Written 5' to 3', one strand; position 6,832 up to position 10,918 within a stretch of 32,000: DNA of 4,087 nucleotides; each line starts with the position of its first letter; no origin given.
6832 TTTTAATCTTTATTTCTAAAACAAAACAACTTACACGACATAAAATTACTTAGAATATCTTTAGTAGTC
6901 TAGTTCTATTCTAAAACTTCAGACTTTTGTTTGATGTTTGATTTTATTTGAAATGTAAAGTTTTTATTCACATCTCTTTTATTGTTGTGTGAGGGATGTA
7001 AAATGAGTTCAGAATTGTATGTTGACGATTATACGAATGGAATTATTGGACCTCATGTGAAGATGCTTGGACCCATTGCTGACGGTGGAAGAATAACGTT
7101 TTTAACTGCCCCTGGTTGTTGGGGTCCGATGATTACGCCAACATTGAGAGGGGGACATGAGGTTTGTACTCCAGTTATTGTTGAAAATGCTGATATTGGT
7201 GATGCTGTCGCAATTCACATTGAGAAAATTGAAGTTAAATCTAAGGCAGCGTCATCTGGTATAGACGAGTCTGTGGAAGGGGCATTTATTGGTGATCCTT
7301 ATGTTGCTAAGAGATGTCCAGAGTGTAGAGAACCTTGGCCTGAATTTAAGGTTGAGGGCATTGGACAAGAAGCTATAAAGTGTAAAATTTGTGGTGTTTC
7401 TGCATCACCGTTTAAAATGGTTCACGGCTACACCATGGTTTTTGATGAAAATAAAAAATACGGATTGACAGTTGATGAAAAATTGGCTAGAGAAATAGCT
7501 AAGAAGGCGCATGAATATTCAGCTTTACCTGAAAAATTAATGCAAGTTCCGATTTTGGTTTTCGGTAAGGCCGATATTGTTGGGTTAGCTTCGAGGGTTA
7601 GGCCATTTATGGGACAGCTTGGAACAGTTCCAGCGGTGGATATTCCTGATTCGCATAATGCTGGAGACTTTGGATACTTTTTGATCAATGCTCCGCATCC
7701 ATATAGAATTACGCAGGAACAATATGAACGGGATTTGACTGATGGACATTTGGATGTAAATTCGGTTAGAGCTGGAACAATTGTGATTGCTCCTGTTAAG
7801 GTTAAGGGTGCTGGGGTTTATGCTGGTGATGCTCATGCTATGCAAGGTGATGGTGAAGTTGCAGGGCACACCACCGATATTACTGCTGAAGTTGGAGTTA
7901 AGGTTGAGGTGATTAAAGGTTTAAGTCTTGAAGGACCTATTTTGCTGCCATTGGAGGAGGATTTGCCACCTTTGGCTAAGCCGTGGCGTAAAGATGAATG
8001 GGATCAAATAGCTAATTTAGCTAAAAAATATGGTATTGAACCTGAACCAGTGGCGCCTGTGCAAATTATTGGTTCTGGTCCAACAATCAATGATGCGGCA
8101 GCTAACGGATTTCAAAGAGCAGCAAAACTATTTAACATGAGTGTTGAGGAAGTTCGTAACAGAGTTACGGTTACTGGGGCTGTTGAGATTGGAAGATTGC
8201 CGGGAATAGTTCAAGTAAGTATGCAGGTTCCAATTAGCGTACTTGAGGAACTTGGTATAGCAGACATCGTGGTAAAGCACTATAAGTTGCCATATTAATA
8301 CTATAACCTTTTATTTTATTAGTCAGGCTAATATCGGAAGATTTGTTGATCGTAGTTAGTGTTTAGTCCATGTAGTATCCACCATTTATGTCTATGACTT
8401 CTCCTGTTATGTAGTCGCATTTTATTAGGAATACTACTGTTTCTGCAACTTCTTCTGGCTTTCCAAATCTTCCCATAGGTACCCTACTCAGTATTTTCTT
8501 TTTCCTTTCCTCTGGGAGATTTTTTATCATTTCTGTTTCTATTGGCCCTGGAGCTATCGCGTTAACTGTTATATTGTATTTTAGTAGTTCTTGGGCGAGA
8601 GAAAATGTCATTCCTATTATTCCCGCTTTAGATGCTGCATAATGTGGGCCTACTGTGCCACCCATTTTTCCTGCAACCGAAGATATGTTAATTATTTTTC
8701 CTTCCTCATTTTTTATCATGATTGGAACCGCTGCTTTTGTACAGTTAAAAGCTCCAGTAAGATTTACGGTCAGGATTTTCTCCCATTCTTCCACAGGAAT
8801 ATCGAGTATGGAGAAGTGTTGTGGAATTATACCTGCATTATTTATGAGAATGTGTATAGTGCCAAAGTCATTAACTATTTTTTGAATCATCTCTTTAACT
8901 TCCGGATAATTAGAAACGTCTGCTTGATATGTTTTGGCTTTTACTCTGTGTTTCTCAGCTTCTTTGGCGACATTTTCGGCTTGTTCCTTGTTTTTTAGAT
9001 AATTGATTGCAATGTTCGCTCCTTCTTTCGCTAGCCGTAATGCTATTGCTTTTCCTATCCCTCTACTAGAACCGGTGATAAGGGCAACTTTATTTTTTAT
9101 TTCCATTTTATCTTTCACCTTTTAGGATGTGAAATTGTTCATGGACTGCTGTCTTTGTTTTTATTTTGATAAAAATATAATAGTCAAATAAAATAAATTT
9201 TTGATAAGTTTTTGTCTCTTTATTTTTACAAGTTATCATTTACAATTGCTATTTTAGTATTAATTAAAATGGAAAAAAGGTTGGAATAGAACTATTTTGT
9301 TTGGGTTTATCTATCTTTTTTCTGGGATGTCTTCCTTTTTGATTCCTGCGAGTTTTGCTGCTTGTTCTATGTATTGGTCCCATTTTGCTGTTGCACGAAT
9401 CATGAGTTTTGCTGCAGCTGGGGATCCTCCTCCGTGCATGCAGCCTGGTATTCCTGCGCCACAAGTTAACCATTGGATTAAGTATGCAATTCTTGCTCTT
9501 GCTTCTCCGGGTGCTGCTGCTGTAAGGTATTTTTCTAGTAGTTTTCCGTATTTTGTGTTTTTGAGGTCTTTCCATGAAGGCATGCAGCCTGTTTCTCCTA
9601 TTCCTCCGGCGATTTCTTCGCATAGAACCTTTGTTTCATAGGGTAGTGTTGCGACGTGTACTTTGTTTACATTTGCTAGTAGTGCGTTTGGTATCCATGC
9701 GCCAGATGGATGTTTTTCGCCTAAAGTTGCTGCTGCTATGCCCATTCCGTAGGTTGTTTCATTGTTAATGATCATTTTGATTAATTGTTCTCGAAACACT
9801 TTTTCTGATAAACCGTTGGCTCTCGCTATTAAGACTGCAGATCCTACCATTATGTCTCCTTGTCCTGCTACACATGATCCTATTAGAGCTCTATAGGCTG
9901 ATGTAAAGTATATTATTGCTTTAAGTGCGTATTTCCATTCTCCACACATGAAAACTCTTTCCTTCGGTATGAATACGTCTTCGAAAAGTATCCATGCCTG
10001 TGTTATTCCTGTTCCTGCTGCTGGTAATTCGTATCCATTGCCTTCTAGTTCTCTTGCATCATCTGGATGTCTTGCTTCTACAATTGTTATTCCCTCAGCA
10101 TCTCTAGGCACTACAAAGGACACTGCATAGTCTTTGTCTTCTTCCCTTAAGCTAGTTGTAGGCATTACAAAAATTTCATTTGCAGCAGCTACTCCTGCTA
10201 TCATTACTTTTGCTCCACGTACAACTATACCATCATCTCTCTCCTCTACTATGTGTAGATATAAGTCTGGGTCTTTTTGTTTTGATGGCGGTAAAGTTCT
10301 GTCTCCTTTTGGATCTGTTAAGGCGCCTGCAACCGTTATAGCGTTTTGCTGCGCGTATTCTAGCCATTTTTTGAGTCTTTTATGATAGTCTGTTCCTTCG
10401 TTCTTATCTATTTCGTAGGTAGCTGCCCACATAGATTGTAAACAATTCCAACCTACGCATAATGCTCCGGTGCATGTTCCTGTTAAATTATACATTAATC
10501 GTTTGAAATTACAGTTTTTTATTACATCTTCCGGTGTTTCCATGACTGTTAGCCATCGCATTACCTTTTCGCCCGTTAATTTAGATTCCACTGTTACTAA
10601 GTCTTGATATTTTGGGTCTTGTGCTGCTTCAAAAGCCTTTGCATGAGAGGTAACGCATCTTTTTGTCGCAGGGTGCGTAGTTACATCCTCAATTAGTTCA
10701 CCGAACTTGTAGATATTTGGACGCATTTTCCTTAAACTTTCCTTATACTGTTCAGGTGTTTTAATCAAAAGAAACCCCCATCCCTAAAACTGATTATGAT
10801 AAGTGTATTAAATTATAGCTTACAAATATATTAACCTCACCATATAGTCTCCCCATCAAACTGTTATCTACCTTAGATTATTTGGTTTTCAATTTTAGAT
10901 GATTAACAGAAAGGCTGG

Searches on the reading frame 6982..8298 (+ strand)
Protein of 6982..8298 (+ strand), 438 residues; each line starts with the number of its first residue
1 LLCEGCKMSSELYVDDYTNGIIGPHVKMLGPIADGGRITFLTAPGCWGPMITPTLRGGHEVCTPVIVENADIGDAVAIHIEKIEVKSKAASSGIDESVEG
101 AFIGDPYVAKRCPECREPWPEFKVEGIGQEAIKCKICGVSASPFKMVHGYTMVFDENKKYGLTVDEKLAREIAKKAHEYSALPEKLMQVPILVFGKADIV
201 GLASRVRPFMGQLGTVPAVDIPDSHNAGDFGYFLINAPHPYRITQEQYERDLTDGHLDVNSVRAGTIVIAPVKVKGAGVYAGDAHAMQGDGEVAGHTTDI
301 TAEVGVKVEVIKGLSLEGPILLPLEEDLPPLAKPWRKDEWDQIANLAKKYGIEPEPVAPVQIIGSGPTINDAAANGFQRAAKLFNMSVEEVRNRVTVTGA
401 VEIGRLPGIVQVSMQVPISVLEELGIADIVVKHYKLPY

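Call 8: search_protein_families(library=pfam, proteins=[window:6982-8298:+], max_evalue=0.001)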
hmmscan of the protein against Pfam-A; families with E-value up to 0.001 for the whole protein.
window:6982-8298:+ (438 aa): 1 family
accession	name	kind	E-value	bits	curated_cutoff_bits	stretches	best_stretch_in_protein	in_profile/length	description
PF03069.20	FmdA_AmdA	-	3e-43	148.6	27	1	50-421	56-371/373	Acetamidase/Formamidase family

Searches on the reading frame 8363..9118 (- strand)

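Call 8: search_protein_families(library=pfam, proteins=[window:8363-9118:-], max_evalue=0.001)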
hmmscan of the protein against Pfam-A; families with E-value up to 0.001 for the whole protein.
window:8363-9118:- (251 aa): 4 families
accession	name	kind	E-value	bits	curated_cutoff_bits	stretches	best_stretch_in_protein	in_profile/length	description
PF13561.12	adh_short_C2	-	4.8e-67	226.4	27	1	18-248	5-235/236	Enoyl-(Acyl carrier protein) reductase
PF00106.31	adh_short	-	2.8e-65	219.9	26.6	1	10-205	1-194/195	short chain dehydrogenase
PF08659.16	KR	-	6.7e-14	52.6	22.6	1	12-164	3-153/180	KR domain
PF23441.1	SDR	-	6.8e-08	32.7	27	1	98-249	103-256/258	SDR-like rossmann domain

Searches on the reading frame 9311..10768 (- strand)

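Call 8: search_protein_families(library=pfam, proteins=[window:9311-10768:-], max_evalue=0.001)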
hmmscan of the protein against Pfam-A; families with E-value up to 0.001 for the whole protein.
window:9311-10768:- (485 aa): 3 families
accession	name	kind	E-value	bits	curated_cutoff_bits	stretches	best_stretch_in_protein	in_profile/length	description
PF11794.13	HpaB_N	-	2.4e-86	290.1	35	1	4-274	1-270/270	4-hydroxyphenylacetate 3-hydroxylase N terminal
PF03241.18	HpaB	-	5.1e-41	140.5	25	1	287-475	7-202/202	4-hydroxyphenylacetate 3-hydroxylase C terminal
PF02770.24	Acyl-CoA_dh_M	-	7e-05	23.4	33.3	1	174-233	21-79/97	Acyl-CoA dehydrogenase, middle domain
